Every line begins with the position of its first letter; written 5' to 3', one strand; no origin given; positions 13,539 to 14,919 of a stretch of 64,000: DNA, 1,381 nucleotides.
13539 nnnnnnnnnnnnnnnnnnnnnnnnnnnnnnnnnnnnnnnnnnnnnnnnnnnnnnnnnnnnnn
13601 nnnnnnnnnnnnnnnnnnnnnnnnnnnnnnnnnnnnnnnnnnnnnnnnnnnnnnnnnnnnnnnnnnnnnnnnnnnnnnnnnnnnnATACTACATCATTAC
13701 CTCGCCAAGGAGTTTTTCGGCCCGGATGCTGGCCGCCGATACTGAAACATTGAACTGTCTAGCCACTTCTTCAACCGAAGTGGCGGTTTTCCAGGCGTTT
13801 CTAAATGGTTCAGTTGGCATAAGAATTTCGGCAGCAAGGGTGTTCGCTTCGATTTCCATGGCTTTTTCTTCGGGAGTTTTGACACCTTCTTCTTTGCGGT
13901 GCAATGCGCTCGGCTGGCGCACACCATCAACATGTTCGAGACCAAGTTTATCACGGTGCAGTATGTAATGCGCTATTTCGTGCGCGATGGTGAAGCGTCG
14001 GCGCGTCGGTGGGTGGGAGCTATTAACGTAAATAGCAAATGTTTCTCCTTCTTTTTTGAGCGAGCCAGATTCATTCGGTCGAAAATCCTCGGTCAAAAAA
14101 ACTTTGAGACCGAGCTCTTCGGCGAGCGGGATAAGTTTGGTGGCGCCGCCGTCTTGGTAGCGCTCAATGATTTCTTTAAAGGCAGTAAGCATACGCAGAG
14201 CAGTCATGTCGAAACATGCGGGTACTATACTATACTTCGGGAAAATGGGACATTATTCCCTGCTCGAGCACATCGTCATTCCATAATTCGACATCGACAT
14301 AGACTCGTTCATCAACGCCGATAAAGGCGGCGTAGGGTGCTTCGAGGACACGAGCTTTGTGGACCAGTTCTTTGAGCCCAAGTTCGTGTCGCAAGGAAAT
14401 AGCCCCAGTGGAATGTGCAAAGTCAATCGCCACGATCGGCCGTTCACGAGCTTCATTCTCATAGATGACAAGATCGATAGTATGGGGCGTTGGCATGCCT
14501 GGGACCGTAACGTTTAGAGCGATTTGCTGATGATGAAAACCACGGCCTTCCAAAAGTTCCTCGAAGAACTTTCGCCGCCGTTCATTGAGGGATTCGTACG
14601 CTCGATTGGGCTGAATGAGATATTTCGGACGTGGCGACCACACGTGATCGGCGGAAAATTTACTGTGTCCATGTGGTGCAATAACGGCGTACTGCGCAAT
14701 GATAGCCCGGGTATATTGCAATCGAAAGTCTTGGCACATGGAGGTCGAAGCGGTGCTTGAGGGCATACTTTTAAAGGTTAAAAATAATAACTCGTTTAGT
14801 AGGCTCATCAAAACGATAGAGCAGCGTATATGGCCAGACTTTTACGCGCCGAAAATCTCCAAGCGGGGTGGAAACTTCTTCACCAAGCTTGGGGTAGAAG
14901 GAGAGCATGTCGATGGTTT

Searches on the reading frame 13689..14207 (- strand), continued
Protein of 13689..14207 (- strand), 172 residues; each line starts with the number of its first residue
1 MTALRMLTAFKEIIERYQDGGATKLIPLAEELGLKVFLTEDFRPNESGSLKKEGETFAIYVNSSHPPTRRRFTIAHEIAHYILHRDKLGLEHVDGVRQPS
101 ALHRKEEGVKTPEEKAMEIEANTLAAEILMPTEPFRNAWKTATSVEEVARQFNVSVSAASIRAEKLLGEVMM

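Call 106: get_annotated_region(hit=H15, flank=1500)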
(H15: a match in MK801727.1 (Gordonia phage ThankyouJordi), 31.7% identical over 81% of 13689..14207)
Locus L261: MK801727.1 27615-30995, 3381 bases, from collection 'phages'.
description: Gordonia phage ThankyouJordi, complete genome.
organism: Gordonia phage ThankyouJordi (NCBI taxid 2571252)
taxonomy: Viruses; Duplodnaviria; Heunggongvirae; Uroviricota; Caudoviricetes; Nymbaxtervirinae; Nymphadoravirus; Nymphadoravirus thankyoujordi
host: Gordonia terrae 3612; source: soil; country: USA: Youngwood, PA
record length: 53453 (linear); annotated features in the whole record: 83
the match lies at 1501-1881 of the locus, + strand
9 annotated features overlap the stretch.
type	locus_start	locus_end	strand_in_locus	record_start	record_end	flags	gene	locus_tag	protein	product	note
CDS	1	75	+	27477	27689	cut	29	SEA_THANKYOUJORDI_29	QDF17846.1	hypothetical protein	-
CDS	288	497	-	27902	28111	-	30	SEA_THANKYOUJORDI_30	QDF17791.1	hypothetical protein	-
CDS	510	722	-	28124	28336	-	31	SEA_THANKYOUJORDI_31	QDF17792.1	hypothetical protein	-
CDS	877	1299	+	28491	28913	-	32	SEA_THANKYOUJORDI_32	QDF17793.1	membrane protein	-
CDS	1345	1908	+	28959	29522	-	33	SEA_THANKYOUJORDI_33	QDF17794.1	metalloprotease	-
CDS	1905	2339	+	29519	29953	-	34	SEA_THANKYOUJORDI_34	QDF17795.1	hypothetical protein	-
CDS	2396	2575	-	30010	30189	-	35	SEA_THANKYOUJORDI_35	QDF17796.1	hypothetical protein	-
CDS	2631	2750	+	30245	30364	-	36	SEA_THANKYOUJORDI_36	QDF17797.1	hypothetical protein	-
CDS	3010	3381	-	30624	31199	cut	37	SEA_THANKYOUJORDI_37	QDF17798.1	lipoprotein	-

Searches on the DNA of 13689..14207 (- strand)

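Call 107: search_dna_similar(query=L261:877-2339:+, collection=phages, mode=distant, max_rows=30)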
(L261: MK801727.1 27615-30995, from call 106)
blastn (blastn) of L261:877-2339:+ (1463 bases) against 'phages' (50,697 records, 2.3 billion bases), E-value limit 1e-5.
Records with a match: 7; places in all: 7; records where one place covers at least 80% of the query: 3.
Best place of each record, by identity: >=99% 3; 90-95% 1; 60-80% 3.
By first word of the organism name: Gordonia 7.
By host as written in the record: Gordonia terrae 3612 7.
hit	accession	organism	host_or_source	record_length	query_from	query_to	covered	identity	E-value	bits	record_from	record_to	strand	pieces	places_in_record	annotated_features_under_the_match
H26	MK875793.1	Gordonia phage WelcomeAyanna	Gordonia terrae 3612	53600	1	1463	100%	100.0%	0e+0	2639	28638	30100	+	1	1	33: metalloprotease | 34: membrane protein | 32: membrane protein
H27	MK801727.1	Gordonia phage ThankyouJordi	Gordonia terrae 3612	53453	1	1463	100%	100.0%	0e+0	2639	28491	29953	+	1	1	33: metalloprotease | 34: hypothetical protein | 32: membrane protein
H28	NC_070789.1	Gordonia phage ThankyouJordi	Gordonia terrae 3612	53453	1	1463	100%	100.0%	0e+0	2639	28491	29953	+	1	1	33: metalloprotease | 34: hypothetical protein | 32: membrane protein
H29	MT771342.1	Gordonia phage Matteo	Gordonia terrae 3612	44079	4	213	14%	75.8%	2e-31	144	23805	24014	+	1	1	27: membrane protein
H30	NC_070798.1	Gordonia phage Matteo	Gordonia terrae 3612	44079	4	213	14%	75.8%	2e-31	144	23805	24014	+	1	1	27: membrane protein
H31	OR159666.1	Gordonia phage Budski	Gordonia terrae 3612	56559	4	213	14%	75.8%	2e-31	144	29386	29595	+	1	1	36: membrane protein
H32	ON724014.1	Gordonia phage BobBob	Gordonia terrae 3612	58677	348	430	6%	91.6%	7e-24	119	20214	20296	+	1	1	none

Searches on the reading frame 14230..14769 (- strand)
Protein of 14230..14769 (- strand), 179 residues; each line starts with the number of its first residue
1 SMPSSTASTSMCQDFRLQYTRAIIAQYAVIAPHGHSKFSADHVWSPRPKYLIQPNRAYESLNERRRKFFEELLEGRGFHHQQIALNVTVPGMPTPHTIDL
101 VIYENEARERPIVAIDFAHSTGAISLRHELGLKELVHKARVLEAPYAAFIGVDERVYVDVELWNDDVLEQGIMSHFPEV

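Call 3: search_protein_families(library=pfam, proteins=[window:14230-14769:-], max_evalue=1)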
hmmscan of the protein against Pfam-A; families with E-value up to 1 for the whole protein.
window:14230-14769:- (179 aa): 2 families
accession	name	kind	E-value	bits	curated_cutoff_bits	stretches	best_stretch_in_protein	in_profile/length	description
PF13588.12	HSDR_N_2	-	0.00079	19.9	25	1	64-129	5-68/110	Type I restriction enzyme R protein N terminus (HSDR_N)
PF21180.3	TOP6A-Spo11_Toprim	-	0.0032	17.9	24.1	1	68-162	10-105/170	Topoisomerase 6 subunit A/Spo11, Toprim domain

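Call 5: search_protein_families(library=padloc, proteins=[window:14230-14769:-], max_evalue=1)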
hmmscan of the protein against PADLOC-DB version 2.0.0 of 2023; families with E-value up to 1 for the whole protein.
window:14230-14769:- (179 aa): 0 families

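Call 6: search_protein_families(library=ncbifam, proteins=[window:14230-14769:-], max_evalue=1)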
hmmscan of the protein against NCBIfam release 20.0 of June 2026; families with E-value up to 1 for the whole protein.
window:14230-14769:- (179 aa): 0 families

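Call 7: find_homologous_proteins(query=window:14230-14769:-, max_evalue=0.001)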
Query window:14230-14769:- (179 aa): 1 proteins with E <= 0.001 among 67 candidates.
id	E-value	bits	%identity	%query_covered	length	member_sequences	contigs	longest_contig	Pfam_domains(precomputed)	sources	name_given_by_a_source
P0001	6.3e-110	383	100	94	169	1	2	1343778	-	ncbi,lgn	-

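Call 9: find_encoding_contigs(protein=P0001, flank=10000, max_places=6)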
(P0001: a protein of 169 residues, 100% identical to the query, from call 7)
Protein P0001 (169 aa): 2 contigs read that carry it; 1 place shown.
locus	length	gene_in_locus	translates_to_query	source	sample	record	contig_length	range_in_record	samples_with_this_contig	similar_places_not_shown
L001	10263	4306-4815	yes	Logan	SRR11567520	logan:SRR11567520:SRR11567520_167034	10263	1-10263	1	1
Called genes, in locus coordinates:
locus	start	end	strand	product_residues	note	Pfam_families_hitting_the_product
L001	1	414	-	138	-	?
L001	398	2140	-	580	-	PF00664:ABC_membrane, PF00005:ABC_tran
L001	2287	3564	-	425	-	PF04389:Peptidase_M28, PF01546:Peptidase_M20, PF07687:M20_dimer (faint)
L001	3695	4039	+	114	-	PF02604:PhdYeFM_antitox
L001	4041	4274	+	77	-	-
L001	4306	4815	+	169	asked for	-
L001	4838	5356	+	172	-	PF06114:Peptidase_M78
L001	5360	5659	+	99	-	-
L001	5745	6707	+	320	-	-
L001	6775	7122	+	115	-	PF04020:Phage_holin_4_2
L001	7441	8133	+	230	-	PF00696:AA_kinase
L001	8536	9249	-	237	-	-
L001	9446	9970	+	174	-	PF00466:Ribosomal_L10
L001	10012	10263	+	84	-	?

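Call 18: search_protein_representatives(protein=window:14230-14769:-)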
Query: 179 residues. Proteins with E-value up to 0.001 (for the whole library): 13; up to 1e-10: 10; up to 1e-30: 3. The best 13 are listed.
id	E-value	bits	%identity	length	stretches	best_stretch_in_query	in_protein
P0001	2.0e-110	382.5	100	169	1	11-179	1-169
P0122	3.3e-34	134.4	52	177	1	39-177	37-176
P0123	8.2e-32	126.5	46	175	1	37-177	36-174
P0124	4.3e-26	107.9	41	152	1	43-179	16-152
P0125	9.0e-26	106.9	46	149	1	37-177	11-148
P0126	3.1e-24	101.9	42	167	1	37-174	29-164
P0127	1.2e-20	90.1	41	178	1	41-178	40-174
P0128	3.8e-15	72.3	36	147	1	40-173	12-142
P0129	7.0e-14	68.2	49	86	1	39-110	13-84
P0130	1.5e-11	60.6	41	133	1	32-117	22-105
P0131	5.8e-07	45.6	30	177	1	57-177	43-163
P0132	6.5e-06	42.2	27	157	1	59-160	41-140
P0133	4.7e-05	39.4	25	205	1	38-177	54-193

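Call 23: find_related_loci(query=A3, collection=genome_contigs, flank=5000)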
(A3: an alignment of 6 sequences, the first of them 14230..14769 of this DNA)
Query A3 (179 aa) in genome_contigs; peptide patterns used: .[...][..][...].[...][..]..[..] (x = any residue, [..] = any of these).
3 stretches matched a pattern, but none encodes a relative of the query by tblastn (E <= 1e-3).

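Call 24: find_homologous_proteins(query=A2, max_evalue=0.001)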
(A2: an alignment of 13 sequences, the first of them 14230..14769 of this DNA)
Query A2 (13 sequences) (179 aa, profile of the alignment): 7 proteins with E <= 0.001 among 2175 candidates.
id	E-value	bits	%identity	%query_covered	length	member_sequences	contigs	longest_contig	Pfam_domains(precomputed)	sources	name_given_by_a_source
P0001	1.5e-59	218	100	94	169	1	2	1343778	-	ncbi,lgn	-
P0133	6.1e-46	174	24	78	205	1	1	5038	-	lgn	-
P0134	6.6e-42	161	25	78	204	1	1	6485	-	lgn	-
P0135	8.2e-40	154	24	78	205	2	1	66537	-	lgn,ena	-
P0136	2.2e-37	146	24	78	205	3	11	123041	-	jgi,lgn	jgi:hypothetical protein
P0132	7.2e-35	138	25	74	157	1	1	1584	PF13588.13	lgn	-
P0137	2.0e-26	111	20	74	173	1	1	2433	PF13588.13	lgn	-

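Call 25: find_encoding_contigs(protein=P0136, flank=4000, max_places=3)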
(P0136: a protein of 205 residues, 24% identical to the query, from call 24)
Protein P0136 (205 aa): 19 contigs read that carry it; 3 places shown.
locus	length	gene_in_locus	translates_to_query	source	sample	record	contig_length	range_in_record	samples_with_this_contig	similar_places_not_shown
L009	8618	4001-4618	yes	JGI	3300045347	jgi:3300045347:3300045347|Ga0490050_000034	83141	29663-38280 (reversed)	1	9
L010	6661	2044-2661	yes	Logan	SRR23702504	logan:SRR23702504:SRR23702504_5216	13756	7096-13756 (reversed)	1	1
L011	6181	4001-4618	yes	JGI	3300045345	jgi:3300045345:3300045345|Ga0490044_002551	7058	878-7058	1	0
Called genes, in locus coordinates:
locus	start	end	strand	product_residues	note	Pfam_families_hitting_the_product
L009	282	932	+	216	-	PF02163:Peptidase_M50 (weak)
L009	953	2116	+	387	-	PF13742:tRNA_anti_2, PF01336:tRNA_anti-codon (weak), PF02601:Exonuc_VII_L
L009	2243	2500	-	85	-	-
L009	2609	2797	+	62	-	PF02609:Exonuc_VII_S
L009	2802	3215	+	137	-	-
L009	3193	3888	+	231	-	PF20582:UPF0758_N, PF04002:RadC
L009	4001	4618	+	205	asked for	-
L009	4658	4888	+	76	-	-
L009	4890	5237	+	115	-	PF04020:Phage_holin_4_2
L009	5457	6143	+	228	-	PF00696:AA_kinase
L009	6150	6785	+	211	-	-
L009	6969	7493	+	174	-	PF00466:Ribosomal_L10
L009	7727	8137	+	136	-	PF16320:Ribosomal_L12_N, PF00542:Ribosomal_L12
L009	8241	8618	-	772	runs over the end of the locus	-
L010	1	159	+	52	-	?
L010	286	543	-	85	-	-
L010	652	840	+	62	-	PF02609:Exonuc_VII_S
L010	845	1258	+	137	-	-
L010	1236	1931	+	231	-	PF20582:UPF0758_N, PF04002:RadC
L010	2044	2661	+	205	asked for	-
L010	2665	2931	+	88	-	-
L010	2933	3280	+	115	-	PF04020:Phage_holin_4_2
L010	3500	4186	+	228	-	PF00696:AA_kinase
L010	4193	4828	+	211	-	-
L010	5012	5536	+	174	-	PF00466:Ribosomal_L10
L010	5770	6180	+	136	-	PF16320:Ribosomal_L12_N, PF00542:Ribosomal_L12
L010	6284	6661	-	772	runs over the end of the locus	-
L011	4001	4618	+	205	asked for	-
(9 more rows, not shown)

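Call 26: find_encoding_contigs(protein=P0135, flank=4000, max_places=2)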
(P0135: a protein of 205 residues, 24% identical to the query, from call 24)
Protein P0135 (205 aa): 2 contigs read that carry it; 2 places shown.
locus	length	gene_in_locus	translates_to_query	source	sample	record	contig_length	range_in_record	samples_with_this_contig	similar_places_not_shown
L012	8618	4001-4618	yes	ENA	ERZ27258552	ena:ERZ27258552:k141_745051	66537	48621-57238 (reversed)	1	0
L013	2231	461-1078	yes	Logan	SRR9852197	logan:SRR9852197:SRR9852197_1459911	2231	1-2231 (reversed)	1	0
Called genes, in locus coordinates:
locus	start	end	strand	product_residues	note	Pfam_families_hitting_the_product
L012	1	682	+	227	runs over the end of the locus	PF02163:Peptidase_M50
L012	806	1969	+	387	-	PF13742:tRNA_anti_2, PF01336:tRNA_anti-codon (weak), PF02601:Exonuc_VII_L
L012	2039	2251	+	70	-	-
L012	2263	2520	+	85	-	-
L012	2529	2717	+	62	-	PF02609:Exonuc_VII_S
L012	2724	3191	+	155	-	-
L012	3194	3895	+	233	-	PF20582:UPF0758_N, PF04002:RadC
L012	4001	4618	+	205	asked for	-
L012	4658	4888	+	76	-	-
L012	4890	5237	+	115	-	PF04020:Phage_holin_4_2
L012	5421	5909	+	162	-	PF00583:Acetyltransf_1, PF13673:Acetyltransf_10, PF13508:Acetyltransf_7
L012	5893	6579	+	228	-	PF00696:AA_kinase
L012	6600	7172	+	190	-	-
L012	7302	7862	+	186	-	PF00466:Ribosomal_L10, PF27436:RL10_C (faint)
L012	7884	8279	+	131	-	PF16320:Ribosomal_L12_N, PF00542:Ribosomal_L12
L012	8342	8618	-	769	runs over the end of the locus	-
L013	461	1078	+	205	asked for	-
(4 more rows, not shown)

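Call 27: find_encoding_contigs(protein=P0122, flank=4000, max_places=2)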
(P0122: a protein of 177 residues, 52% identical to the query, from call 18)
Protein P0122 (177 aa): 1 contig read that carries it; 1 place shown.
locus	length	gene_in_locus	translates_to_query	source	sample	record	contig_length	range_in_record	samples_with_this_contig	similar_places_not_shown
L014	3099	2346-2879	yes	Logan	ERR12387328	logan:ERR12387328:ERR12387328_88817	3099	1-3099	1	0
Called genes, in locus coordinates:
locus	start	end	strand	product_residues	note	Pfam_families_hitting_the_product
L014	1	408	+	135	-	?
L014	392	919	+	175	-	PF00293:NUDIX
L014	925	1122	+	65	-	PF02609:Exonuc_VII_S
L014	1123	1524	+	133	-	-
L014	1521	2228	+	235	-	PF20582:UPF0758_N, PF04002:RadC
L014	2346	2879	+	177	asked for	-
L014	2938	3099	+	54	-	?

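Call 44: predict_structure(alignment_id=A2)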
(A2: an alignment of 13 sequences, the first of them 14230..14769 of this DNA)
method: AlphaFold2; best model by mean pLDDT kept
length: 179 residues; sequences in the alignment: 13
mean_pLDDT: 78.3   pTM: 0.67
mean pLDDT of the five models: 78.3, 78.1, 78.1, 75.6, 75.5
residues with pLDDT >= 90: 91; 70-90: 27; 50-70: 31; < 50: 30
segments of 3 or more residues with pLDDT < 50: 1-9, 25-36
pLDDT, mean of each block of 10 residues (from residue 1): 45 50 46 45 52 71 91 95 95 89 97 93 69 95 97 93 93 93
secondary structure, 60 per line:
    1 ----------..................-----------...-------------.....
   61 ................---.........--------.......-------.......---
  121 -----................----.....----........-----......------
elements in order: H11-28 H56-76 E83-88 E97-103 E111-117 H126-141 E146-150 E155-159 H168-171

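Call 61: search_protein_families(library=phrogs, proteins=[window:14230-14769:-], max_evalue=0.01)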
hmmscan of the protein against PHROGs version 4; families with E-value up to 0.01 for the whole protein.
window:14230-14769:- (179 aa): 0 families
